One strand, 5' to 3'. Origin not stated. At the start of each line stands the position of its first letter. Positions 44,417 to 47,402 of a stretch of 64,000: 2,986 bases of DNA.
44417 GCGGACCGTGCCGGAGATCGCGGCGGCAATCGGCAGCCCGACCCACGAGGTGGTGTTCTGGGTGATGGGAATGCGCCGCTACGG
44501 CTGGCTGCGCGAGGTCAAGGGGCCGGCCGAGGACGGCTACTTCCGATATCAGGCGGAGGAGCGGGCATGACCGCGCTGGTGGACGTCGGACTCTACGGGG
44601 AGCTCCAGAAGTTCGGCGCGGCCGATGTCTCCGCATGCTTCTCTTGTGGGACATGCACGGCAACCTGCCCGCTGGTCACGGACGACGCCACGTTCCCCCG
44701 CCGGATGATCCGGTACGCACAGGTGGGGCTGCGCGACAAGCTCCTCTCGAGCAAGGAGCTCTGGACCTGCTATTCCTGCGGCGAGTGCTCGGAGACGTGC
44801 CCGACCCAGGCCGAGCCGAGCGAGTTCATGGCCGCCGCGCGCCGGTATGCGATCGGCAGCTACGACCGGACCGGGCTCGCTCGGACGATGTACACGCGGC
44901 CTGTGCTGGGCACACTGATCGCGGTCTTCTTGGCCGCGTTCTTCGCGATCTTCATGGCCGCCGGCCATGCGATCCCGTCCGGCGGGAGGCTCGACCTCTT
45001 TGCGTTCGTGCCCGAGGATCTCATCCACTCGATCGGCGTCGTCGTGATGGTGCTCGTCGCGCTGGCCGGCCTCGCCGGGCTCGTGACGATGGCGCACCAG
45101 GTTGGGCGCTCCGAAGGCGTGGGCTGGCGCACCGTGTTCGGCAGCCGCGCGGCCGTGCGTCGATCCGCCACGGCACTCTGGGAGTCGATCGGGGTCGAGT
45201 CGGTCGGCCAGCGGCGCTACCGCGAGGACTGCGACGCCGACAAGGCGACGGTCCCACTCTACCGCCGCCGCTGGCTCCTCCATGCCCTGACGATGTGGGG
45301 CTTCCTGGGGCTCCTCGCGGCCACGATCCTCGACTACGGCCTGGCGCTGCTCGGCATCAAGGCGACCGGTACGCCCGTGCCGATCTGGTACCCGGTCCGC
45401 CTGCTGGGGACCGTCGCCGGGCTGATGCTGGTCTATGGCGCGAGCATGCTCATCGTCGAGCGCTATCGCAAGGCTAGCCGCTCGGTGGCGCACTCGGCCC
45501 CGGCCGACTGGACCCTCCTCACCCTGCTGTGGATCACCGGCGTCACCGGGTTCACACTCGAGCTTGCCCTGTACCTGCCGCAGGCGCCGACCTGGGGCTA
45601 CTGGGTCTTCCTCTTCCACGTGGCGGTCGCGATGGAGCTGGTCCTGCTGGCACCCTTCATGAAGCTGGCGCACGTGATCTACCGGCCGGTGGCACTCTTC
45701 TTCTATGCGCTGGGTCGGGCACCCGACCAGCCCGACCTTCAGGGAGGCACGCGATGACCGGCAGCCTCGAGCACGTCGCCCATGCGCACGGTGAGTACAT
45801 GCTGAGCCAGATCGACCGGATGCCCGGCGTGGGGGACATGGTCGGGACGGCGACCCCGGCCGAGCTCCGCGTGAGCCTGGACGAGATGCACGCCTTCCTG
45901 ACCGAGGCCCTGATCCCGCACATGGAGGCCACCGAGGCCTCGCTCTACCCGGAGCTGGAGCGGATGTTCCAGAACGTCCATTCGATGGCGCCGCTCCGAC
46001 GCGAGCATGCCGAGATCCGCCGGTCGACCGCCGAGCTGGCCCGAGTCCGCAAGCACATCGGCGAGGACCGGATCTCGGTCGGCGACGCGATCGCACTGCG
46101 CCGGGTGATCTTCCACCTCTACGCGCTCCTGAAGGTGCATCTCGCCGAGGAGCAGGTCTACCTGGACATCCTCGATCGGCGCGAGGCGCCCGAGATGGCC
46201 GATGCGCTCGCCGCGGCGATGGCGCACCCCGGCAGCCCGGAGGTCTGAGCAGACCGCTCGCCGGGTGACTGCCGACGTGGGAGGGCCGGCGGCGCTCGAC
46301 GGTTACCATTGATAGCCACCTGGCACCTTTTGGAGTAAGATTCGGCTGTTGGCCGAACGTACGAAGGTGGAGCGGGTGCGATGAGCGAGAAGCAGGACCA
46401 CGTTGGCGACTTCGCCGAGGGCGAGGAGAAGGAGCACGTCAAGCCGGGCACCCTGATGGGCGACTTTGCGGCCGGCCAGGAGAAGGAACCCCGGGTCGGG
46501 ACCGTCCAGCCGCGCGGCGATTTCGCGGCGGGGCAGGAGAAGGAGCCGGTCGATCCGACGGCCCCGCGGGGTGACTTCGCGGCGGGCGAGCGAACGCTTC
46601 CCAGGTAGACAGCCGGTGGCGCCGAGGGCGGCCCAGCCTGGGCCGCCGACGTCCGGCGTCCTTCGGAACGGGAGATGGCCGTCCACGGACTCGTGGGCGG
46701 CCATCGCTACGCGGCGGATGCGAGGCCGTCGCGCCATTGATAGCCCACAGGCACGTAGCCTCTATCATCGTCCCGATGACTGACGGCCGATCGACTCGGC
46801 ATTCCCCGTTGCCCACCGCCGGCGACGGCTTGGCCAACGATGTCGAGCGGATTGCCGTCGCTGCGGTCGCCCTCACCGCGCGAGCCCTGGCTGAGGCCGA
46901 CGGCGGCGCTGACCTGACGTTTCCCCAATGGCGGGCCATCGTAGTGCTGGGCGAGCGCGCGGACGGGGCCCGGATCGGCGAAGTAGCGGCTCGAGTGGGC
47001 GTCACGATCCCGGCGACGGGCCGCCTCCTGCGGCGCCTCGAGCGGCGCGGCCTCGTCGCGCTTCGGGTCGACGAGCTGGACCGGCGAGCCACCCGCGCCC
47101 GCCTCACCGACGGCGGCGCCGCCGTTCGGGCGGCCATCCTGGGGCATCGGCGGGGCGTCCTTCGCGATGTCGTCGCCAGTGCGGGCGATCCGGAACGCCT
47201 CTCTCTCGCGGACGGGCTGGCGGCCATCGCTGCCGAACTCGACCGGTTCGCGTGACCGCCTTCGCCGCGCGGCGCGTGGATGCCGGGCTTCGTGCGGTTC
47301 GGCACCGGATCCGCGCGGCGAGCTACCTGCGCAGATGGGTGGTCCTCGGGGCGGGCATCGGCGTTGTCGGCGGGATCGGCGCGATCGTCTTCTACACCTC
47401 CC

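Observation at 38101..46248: ArsR-controlled sulfur-relay plus HdrA/Qmo-like redox operon with no HdrB/HdrC-type catalytic subunit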

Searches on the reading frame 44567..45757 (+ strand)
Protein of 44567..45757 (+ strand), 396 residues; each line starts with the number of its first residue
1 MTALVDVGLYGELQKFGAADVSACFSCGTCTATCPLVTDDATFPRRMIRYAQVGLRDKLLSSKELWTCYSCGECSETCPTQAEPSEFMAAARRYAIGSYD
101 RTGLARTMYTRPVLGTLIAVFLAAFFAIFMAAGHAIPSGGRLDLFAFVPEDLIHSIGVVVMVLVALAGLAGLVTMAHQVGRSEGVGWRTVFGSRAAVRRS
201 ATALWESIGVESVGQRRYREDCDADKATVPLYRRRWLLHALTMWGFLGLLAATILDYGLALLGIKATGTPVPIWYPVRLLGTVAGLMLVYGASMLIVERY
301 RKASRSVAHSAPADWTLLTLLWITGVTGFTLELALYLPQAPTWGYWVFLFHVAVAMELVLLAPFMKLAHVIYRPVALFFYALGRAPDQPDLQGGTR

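Call 9: search_protein_families(library=pfam, proteins=[window:44567-45754:+], max_evalue=0.01)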
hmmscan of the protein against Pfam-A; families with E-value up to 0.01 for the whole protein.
seq(396 aa): 12 families
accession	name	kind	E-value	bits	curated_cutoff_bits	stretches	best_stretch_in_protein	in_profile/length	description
PF13183.11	Fer4_8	-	6.7e-10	39.8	27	1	21-80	2-66/68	4Fe-4S dicluster domain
PF13534.11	Fer4_17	-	2.2e-08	34.9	22.2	1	23-81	1-59/61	4Fe-4S dicluster domain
PF13187.11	Fer4_9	-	7.7e-08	32.7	27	1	23-82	1-51/52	4Fe-4S dicluster domain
PF13237.11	Fer4_10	-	1.5e-07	31.7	25.5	1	20-79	5-53/53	4Fe-4S dicluster domain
PF25160.1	LdpA_Fe-S-bd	-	4.4e-06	26.8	27.6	0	67-81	27-41/49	LdpA Fe-S cluster-binding domain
PF12838.12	Fer4_7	-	1e-05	26.3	27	1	24-82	2-52/52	4Fe-4S dicluster domain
PF02665.19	Nitrate_red_gam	-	4.7e-05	23.6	22.9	1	279-333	89-142/217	Nitrate reductase gamma subunit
PF12797.12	Fer4_2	-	0.00042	20.5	24.5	0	20-35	6-21/22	4Fe-4S binding domain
PF00037.32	Fer4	-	0.0013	18.9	21.1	0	68-82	8-22/24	4Fe-4S binding domain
PF12800.12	Fer4_4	-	0.0015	19.1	24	1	22-35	2-15/17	4Fe-4S binding domain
PF13484.11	Fer4_16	-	0.0034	18.6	30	0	68-92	2-27/66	4Fe-4S double cluster binding domain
PF13746.11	Fer4_18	-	0.0035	18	27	0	23-52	84-113/114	4Fe-4S dicluster domain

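Call 10: search_protein_families(library=ncbifam, proteins=[window:44567-45754:+], max_evalue=0.001)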
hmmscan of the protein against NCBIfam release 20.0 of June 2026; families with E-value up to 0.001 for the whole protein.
seq(396 aa): 21 families
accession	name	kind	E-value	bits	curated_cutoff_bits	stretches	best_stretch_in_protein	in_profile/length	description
NF038018.1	qmoC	equivalog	2.2e-62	211.6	300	1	6-379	2-360/360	quinone-interacting membrane-bound oxidoreductase complex subunit QmoC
TIGR03290.1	CoB_CoM_SS_C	equivalog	4e-18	65.8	160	1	22-96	2-76/144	CoB--CoM heterodisulfide reductase subunit C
NF011607.0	PRK15033.1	subfamily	7.3e-18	64.7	524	1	67-383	68-377/389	tricarballylate utilization 4Fe-4S protein TcuB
TIGR02484.1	CitB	equivalog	3.1e-13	49.6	246.6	1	23-384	15-359/372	tricarballylate utilization 4Fe-4S protein TcuB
NF041890.1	hdrC_Methbact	equivalog_domain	2.9e-11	43.3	270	1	18-97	25-103/192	ferredoxin:CoB-CoM heterodisulfide reductase subunit HdrC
NF041779.1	hetero_SS_HdrC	equivalog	4.8e-09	36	350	1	21-97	30-105/198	ferredoxin:CoB-CoM heterodisulfide reductase subunit HdrC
NF008369.0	PRK11168.1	equivalog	2.8e-08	33.1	278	1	19-95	8-87/401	anaerobic glycerol-3-phosphate dehydrogenase subunit C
TIGR00384.1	dhsB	subfamily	1.2e-05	24.9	88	1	19-87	137-217/222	succinate dehydrogenase and fumarate reductase iron-sulfur protein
NF006391.0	PRK08640.1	equivalog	1.2e-05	24.3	244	0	64-91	151-178/254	succinate dehydrogenase iron-sulfur subunit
NF008434.0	PRK11274.1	equivalog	1.3e-05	24.4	333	1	21-134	22-137/409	glycolate oxidase subunit GlcF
TIGR01945.1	rnfC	subfamily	2.2e-05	23.2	245.95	1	18-86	359-422/435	RnfABCDGE type electron transport complex subunit C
NF009226.0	PRK12576.1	equivalog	4.2e-05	23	344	1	21-94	153-236/317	succinate dehydrogenase/fumarate reductase iron-sulfur subunit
NF004616.0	PRK05950.1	subfamily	8.9e-05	21.7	228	1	19-94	144-232/238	succinate dehydrogenase iron-sulfur subunit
NF058577.1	FdxA_fam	equivalog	0.0001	22.4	65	0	67-82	37-52/52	4Fe-4S ferredoxin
TIGR02512.1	FeFe_hydrog_A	subfamily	0.00015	20.8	405.95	1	19-82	4-66/375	[FeFe] hydrogenase, group A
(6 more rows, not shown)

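Call 13: find_encoding_contigs(protein=window:44567-45757:+, flank=10000, max_places=6)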
Protein window:44567-45757:+ (396 aa): no gene with exactly this product is on record in the collection.

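Call 41: search_protein_representatives(protein=window:44567-45754:+)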
Query: 396 residues. Proteins with E-value up to 0.001 (for the whole library): 2891; up to 1e-10: 743; up to 1e-30: 197. The best 150 are listed.
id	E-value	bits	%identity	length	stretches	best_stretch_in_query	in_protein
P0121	1.0e-165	568.2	89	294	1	1-285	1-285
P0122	1.5e-121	422.8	53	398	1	8-381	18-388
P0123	1.8e-120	419.2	50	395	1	8-384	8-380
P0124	2.6e-102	359.4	47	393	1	2-388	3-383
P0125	3.8e-98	345.8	44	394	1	1-387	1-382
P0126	2.3e-93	330.0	44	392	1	2-382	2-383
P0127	2.1e-91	323.6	63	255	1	4-226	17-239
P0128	2.5e-89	316.7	42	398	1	2-387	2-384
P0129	2.8e-88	313.3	42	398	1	3-382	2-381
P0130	3.4e-87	309.7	46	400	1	5-382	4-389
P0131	5.7e-87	308.9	54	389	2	1-149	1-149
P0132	2.7e-85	303.4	41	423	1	2-381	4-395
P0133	4.4e-85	302.7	57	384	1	55-293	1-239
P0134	8.0e-85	301.9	43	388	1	2-382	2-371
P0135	1.4e-84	301.1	43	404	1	6-382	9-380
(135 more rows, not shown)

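Call 45: find_related_loci(query=A2, collection=genome_contigs, flank=10000)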
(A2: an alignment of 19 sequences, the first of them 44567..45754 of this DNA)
Query A2 (396 aa) in genome_contigs; peptide patterns used: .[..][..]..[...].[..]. (x = any residue, [..] = any of these).
600 stretches matched a pattern (row limit reached: there are more); 593 encode a relative of the query (tblastn E <= 1e-3); the best 80 are kept; 80 distinct loci.
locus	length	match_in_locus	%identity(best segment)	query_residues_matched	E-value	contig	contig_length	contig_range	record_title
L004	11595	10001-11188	88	1-396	0e+0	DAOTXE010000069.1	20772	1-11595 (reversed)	MAG TPA_asm: Chloroflexota bacterium isolate H2_222 k103_1493719, whole genome shotgun sequence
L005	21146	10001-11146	74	1-382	0e+0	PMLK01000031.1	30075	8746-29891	MAG: Chloroflexi bacterium isolate fen_1039 73.20120600_E1D.124_contig_6901, whole genome shotgun sequence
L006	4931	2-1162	70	8-392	0e+0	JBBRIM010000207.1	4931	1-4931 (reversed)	MAG: Candidatus Limnocylindrales bacterium isolate Co_metawrap_2787 Cmw_2787_k141_5639127_length_4931_cov_7.9942, whole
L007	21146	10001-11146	73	5-386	0e+0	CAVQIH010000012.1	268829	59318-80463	MAG: uncultured Chloroflexia bacterium isolate MFD10007.bin.3.293 genome assembly, contig: contig_38572, whole genome sh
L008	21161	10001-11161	73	1-387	0e+0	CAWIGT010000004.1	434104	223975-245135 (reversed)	MAG: uncultured Chloroflexia bacterium isolate MFD05502.bin.2.33 genome assembly, contig: contig_30211, whole genome sho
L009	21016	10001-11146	72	1-382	3e-180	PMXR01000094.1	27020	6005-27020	MAG: Chloroflexi bacterium isolate fen_1026 73.20110800_E1D.52_contig_2794, whole genome shotgun sequence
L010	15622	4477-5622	68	1-382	3e-180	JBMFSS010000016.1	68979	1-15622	MAG: Candidatus Limnocylindrales bacterium isolate KM4345-31 NODE_92_length_68979_cov_9.461697, whole genome shotgun seq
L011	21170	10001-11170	58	1-396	9e-159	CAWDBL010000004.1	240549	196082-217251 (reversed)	MAG: uncultured Actinomycetota bacterium isolate MFD01721.bin.3.318 genome assembly, contig: contig_1705, whole genome s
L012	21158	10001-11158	59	1-386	1e-155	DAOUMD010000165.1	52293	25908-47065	MAG TPA_asm: Anaerolineae bacterium isolate W31_78 k127_872041, whole genome shotgun sequence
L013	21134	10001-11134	58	5-382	3e-151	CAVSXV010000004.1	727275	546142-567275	MAG: uncultured Chloroflexia bacterium isolate MFD05684.bin.2.109 genome assembly, contig: contig_11887, whole genome sh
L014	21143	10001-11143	58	5-385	2e-150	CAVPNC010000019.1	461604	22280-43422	MAG: uncultured Chloroflexia bacterium isolate MFD09964.bin.2.136 genome assembly, contig: contig_6788, whole genome sho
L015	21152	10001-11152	57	1-384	2e-149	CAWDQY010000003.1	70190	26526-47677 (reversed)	MAG: uncultured Chloroflexia bacterium isolate MFD04716.bin.2.161 genome assembly, contig: contig_130142, whole genome s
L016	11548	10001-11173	55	1-388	8e-137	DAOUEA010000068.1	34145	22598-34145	MAG TPA_asm: Chloroflexota bacterium isolate N3_141 k131_1734651, whole genome shotgun sequence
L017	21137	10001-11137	58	1-378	2e-135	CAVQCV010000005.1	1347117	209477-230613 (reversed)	MAG: uncultured Chloroflexia bacterium isolate MFD02416.bin.1.274 genome assembly, contig: contig_3080, whole genome sho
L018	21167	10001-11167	52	1-394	9e-133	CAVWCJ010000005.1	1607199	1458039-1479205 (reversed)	MAG: uncultured Chloroflexia bacterium isolate MFD03726.bin.1.63 genome assembly, contig: contig_47279, whole genome sho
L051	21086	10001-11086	40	5-380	1e-92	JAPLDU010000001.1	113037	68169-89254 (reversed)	MAG: Bacteroidia bacterium isolate LacPavin_0419_WC90_MAG_39_9 LacPavin_0419_WC90_scaffold_232967, whole genome shotgun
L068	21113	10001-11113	47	14-384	2e-86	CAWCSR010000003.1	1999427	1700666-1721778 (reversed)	MAG: uncultured Thermoleophilia bacterium isolate MFD04428.bin.2.40 genome assembly, contig: contig_23250, whole genome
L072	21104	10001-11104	39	5-385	6e-86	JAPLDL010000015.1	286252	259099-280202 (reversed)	MAG: Bacteroidetes bacterium isolate LacPavin_0419_WC90_MAG_45_16 LacPavin_0419_WC90_scaffold_248521, whole genome shotg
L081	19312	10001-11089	37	5-380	4e-84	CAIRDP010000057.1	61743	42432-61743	MAG: uncultured Bacteroidales bacterium isolate AM5_bin-0527 genome assembly, contig: bin-0527:57/67, whole genome shotg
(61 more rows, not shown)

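Call 88: search_protein_families(library=pfam, max_evalue=0.001, proteins=[L068:13421-14398:-, L068:14395-14709:-])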
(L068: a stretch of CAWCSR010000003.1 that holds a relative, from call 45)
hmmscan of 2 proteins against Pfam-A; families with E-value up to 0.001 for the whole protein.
L068:13421-14398:- (325 aa): 1 family
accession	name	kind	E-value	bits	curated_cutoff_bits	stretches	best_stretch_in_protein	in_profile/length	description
PF02754.22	CCG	-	5.3e-11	42.9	20.6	1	219-302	1-84/85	Cysteine-rich domain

L068:14395-14709:- (104 aa): 13 families
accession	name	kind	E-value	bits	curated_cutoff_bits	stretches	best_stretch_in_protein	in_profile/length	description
PF13534.11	Fer4_17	-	2e-11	44.7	22.2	2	45-81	25-60/61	4Fe-4S dicluster domain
PF13183.11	Fer4_8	-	2e-09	38.3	27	1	21-81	2-68/68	4Fe-4S dicluster domain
PF13187.11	Fer4_9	-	5.6e-09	36.3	27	1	23-80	1-50/52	4Fe-4S dicluster domain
PF13237.11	Fer4_10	-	8.7e-09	35.6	25.5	1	19-78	4-53/53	4Fe-4S dicluster domain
PF12838.12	Fer4_7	-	1.6e-08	35.3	27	1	16-38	30-52/52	4Fe-4S dicluster domain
PF12797.12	Fer4_2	-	8.7e-07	29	24.5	1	19-35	5-21/22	4Fe-4S binding domain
PF12837.12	Fer4_6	-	1.1e-06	28.8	25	0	18-38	3-23/24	4Fe-4S binding domain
PF00037.32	Fer4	-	1.1e-06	28.7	21.1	1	19-37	3-21/24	4Fe-4S binding domain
PF14697.11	Fer4_21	-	1.8e-05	25.2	35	0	18-36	35-53/59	4Fe-4S dicluster domain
PF13746.11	Fer4_18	-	2.1e-05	25.2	27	0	20-40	57-77/114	4Fe-4S dicluster domain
PF12800.12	Fer4_4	-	3.2e-05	24.3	24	0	22-37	2-17/17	4Fe-4S binding domain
PF14691.11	Fer4_20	-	0.00049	20.3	25.8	0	61-94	18-53/113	Dihydroprymidine dehydrogenase domain II, 4Fe-4S cluster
PF25160.1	LdpA_Fe-S-bd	-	0.0005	20.2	27.6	0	17-37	21-41/49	LdpA Fe-S cluster-binding domain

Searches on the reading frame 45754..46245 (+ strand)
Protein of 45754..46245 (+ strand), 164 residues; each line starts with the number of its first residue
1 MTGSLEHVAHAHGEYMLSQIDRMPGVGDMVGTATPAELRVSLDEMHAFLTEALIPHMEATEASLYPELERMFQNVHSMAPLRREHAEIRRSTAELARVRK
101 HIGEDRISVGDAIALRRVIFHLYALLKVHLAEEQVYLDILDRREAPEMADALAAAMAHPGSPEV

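Call 9: search_protein_families(library=pfam, proteins=[window:45754-46245:+], max_evalue=0.01)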
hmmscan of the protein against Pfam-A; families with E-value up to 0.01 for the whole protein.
seq(164 aa): 1 family
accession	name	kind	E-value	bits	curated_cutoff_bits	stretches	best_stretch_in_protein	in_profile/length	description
PF01814.28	Hemerythrin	-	1.8e-07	32.1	25.3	1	39-134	32-120/127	Hemerythrin HHE cation binding domain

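Call 10: search_protein_families(library=ncbifam, proteins=[window:45754-46245:+], max_evalue=0.001)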
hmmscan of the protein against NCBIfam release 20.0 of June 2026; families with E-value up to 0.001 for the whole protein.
seq(164 aa): 0 families

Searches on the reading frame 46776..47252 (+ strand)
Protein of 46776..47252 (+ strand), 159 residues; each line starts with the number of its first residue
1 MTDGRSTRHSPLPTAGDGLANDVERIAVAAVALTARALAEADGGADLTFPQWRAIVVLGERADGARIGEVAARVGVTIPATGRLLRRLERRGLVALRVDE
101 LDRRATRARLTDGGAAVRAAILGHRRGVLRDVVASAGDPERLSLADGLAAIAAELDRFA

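Call 68: search_protein_families(library=pfam, proteins=[window:46776-47252:+], max_evalue=0.001)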
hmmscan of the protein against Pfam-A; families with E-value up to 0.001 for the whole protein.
seq(159 aa): 4 families
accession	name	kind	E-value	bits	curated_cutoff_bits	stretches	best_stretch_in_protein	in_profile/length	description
PF12802.13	MarR_2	-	1.1e-10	41.9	27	1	46-105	2-61/61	MarR family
PF01047.28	MarR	-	4e-07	30.3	24.6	1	47-105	1-58/59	MarR family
PF09339.16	HTH_IclR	-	2e-05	24.7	22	1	58-94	12-48/52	IclR helix-turn-helix domain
PF13463.12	HTH_27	-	2.3e-05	25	22.2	1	48-114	2-68/68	Winged helix DNA-binding domain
